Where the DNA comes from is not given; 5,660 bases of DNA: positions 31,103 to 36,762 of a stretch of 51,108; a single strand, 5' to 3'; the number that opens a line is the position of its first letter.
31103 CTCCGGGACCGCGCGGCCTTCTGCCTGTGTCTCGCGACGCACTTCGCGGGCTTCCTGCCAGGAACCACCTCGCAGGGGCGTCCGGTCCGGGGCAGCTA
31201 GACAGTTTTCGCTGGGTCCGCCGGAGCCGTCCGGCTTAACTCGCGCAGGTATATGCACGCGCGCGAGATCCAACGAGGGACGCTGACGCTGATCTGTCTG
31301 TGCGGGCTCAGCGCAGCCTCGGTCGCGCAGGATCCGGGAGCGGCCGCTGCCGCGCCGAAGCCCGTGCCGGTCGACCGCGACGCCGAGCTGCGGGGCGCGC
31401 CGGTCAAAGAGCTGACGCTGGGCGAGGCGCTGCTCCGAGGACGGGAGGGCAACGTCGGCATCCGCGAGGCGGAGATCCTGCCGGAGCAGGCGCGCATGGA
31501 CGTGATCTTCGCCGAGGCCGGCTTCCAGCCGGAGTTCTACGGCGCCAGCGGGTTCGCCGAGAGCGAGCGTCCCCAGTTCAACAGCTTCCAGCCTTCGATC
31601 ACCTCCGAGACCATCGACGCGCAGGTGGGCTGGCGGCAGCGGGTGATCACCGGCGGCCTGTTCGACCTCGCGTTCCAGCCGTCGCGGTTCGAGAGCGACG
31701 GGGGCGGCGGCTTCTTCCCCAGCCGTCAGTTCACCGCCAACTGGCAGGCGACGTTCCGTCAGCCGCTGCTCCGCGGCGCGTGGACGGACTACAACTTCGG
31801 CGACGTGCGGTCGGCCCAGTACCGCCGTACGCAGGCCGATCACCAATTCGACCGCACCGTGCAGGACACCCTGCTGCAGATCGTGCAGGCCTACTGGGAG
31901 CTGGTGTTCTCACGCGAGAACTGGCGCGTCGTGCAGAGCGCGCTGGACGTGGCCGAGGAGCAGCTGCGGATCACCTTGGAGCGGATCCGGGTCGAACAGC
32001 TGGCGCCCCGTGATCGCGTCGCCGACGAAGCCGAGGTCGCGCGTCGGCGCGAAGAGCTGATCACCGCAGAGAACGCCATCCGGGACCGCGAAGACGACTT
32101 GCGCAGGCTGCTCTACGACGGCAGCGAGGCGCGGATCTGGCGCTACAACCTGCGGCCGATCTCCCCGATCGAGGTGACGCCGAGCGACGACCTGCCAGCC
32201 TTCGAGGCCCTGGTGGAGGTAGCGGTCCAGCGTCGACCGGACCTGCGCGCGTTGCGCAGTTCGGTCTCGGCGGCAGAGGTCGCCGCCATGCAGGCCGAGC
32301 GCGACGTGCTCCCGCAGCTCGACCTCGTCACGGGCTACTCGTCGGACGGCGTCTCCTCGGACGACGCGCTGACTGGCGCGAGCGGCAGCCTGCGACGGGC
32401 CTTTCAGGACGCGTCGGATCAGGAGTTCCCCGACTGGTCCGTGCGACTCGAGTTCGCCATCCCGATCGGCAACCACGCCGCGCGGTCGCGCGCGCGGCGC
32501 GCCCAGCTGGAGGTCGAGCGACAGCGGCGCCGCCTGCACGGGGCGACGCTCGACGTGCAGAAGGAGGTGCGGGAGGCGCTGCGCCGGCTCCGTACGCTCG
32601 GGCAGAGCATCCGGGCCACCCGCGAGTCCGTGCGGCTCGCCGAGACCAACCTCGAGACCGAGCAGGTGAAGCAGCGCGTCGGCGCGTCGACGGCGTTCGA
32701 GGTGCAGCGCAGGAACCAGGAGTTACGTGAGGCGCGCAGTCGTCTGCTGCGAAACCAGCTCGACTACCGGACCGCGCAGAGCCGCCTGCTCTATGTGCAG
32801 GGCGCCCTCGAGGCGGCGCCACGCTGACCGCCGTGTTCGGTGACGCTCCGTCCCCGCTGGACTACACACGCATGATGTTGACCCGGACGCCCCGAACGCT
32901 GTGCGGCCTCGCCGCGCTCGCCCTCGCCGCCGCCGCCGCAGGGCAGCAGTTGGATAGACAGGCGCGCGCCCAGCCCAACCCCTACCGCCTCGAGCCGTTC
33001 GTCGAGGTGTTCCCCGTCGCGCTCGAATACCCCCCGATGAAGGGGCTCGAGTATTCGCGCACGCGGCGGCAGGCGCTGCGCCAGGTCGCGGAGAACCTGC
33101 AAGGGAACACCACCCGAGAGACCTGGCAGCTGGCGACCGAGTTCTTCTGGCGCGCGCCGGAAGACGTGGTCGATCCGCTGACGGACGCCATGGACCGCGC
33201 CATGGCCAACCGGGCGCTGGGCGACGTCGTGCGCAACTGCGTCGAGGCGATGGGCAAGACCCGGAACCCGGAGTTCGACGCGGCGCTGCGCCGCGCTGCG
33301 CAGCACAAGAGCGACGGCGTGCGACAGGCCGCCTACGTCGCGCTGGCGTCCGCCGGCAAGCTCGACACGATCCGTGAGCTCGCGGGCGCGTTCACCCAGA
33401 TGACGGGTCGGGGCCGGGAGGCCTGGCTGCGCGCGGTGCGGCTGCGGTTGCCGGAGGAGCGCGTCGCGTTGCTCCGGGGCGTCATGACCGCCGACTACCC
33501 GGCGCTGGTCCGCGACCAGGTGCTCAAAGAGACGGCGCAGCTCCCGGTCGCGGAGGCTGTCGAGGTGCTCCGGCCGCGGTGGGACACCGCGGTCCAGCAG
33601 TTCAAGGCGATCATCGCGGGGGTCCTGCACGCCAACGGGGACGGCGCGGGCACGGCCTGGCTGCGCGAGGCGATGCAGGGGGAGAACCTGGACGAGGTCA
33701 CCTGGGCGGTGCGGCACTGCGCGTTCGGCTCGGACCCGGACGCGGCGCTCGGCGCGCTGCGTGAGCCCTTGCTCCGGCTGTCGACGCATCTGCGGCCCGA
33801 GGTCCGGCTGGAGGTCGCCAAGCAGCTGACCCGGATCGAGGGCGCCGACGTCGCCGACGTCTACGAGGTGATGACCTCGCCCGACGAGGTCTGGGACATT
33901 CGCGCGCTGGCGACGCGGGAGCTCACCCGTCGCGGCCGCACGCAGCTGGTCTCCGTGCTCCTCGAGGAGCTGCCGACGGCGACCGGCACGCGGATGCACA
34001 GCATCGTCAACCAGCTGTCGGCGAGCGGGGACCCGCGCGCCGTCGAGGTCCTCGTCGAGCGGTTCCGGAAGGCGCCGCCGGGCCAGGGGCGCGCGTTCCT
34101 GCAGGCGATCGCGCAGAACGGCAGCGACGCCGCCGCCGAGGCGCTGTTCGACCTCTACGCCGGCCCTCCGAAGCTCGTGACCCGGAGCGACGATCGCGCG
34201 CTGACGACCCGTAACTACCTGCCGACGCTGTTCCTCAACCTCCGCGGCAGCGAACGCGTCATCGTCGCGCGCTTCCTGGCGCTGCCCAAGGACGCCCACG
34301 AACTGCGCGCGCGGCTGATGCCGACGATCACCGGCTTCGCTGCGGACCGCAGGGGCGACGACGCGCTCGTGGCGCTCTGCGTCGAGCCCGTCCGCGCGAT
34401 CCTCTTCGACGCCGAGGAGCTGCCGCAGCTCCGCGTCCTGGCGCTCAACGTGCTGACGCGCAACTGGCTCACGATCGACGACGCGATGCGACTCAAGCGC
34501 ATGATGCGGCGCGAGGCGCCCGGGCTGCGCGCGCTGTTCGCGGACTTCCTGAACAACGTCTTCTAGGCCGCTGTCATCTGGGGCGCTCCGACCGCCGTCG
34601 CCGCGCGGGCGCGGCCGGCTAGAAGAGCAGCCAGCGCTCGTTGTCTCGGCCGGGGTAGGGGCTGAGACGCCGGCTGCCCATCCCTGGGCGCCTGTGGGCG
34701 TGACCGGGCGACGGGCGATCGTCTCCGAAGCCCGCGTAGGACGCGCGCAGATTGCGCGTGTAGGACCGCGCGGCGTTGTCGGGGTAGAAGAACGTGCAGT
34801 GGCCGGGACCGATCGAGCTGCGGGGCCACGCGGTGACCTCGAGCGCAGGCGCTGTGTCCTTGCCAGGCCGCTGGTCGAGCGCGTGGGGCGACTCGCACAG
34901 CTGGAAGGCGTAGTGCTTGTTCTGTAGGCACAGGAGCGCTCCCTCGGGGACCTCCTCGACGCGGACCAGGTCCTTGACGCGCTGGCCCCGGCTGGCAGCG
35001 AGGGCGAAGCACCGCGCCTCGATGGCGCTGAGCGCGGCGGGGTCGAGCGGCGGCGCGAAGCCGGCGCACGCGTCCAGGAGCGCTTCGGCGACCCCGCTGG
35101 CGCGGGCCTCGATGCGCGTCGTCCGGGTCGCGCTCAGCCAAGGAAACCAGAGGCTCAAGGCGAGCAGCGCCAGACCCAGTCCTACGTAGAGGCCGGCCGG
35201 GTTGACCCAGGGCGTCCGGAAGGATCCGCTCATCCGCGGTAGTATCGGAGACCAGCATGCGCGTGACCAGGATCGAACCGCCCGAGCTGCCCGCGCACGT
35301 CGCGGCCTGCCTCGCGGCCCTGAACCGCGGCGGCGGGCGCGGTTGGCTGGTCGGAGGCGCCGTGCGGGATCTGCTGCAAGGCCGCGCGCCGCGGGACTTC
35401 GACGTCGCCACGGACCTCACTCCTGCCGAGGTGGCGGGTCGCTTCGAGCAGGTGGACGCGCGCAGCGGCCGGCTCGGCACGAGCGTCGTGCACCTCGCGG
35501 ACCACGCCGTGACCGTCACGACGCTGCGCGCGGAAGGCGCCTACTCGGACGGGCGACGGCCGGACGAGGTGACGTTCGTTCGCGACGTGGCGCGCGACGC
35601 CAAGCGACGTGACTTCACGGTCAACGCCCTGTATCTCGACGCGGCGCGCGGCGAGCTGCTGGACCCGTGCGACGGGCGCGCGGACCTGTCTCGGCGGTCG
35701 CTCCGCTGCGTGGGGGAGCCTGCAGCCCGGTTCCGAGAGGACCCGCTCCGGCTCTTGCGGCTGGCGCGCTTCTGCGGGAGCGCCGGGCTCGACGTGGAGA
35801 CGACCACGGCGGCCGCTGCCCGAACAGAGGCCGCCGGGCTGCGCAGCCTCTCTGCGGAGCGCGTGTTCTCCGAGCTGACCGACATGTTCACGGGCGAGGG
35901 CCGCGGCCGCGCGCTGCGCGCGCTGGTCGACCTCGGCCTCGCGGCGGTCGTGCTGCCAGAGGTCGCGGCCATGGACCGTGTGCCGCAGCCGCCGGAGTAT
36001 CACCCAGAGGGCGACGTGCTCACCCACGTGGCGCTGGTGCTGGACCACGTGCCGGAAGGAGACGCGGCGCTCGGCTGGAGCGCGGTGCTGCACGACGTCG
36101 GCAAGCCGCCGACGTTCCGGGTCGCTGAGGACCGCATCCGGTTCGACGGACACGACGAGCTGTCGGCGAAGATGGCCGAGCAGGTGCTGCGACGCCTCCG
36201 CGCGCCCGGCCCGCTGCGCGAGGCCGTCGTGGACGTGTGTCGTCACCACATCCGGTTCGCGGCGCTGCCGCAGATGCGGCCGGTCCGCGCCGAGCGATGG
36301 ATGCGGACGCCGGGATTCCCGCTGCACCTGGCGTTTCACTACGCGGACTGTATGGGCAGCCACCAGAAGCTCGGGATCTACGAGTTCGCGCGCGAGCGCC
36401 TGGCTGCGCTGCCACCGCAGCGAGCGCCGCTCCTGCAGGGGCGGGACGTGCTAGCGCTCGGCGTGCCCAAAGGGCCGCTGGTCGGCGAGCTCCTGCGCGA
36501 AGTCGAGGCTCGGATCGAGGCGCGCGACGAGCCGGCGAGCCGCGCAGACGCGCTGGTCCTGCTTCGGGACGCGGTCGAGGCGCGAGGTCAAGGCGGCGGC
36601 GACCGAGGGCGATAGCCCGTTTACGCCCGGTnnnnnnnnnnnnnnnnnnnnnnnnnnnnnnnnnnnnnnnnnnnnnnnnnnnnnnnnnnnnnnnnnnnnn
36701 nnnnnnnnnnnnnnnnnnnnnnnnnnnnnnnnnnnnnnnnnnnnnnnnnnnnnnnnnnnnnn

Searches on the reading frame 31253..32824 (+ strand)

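Call 33: search_protein_families(library=pfam, proteins=[window:31253-32824:+], max_evalue=0.00001)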
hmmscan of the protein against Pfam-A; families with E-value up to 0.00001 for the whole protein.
window:31253-32824:+ (524 aa): 1 family
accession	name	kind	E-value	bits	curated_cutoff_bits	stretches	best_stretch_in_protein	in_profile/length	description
PF02321.23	OEP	-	2.2e-42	145.4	22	2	318-514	2-184/187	Outer membrane efflux protein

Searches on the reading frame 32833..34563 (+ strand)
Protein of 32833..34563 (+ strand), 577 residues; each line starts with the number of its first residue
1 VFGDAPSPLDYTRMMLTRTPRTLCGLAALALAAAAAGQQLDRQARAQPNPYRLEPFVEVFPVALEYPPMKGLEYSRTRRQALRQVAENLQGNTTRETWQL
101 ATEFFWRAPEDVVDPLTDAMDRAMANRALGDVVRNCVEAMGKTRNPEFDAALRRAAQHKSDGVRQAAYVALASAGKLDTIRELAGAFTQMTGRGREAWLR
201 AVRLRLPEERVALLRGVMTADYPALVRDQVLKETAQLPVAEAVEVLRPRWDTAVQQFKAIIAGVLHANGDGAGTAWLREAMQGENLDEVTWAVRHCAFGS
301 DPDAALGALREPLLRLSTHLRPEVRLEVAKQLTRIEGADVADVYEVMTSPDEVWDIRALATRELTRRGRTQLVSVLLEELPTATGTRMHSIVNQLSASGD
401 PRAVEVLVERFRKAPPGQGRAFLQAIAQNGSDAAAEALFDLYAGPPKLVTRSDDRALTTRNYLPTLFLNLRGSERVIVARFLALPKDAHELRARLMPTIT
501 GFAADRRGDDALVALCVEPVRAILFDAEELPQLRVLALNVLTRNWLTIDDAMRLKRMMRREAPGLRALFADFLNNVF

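Call 33: search_protein_families(library=pfam, proteins=[window:32833-34563:+], max_evalue=0.00001)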
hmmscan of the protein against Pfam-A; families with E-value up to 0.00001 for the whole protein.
window:32833-34563:+ (577 aa): 1 family
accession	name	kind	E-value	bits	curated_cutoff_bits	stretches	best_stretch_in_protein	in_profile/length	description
PF13646.12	HEAT_2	-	4.4e-14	53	27.7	0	131-189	15-73/88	HEAT repeats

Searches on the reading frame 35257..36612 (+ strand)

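Call 33: search_protein_families(library=pfam, proteins=[window:35257-36612:+], max_evalue=0.00001)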
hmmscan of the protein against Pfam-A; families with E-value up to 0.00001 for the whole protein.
window:35257-36612:+ (452 aa): 3 families
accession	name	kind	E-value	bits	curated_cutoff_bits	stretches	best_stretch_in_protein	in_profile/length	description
PF01743.26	PolyA_pol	-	2e-30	106.2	23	1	30-150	2-126/126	Poly A polymerase head domain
PF12627.12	PolyA_pol_RNAbd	-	3.3e-11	43.2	22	1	177-238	1-62/64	Probable RNA and SrmB- binding site of polymerase A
PF01966.28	HD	-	2.2e-06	28.4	22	1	270-335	25-89/116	HD domain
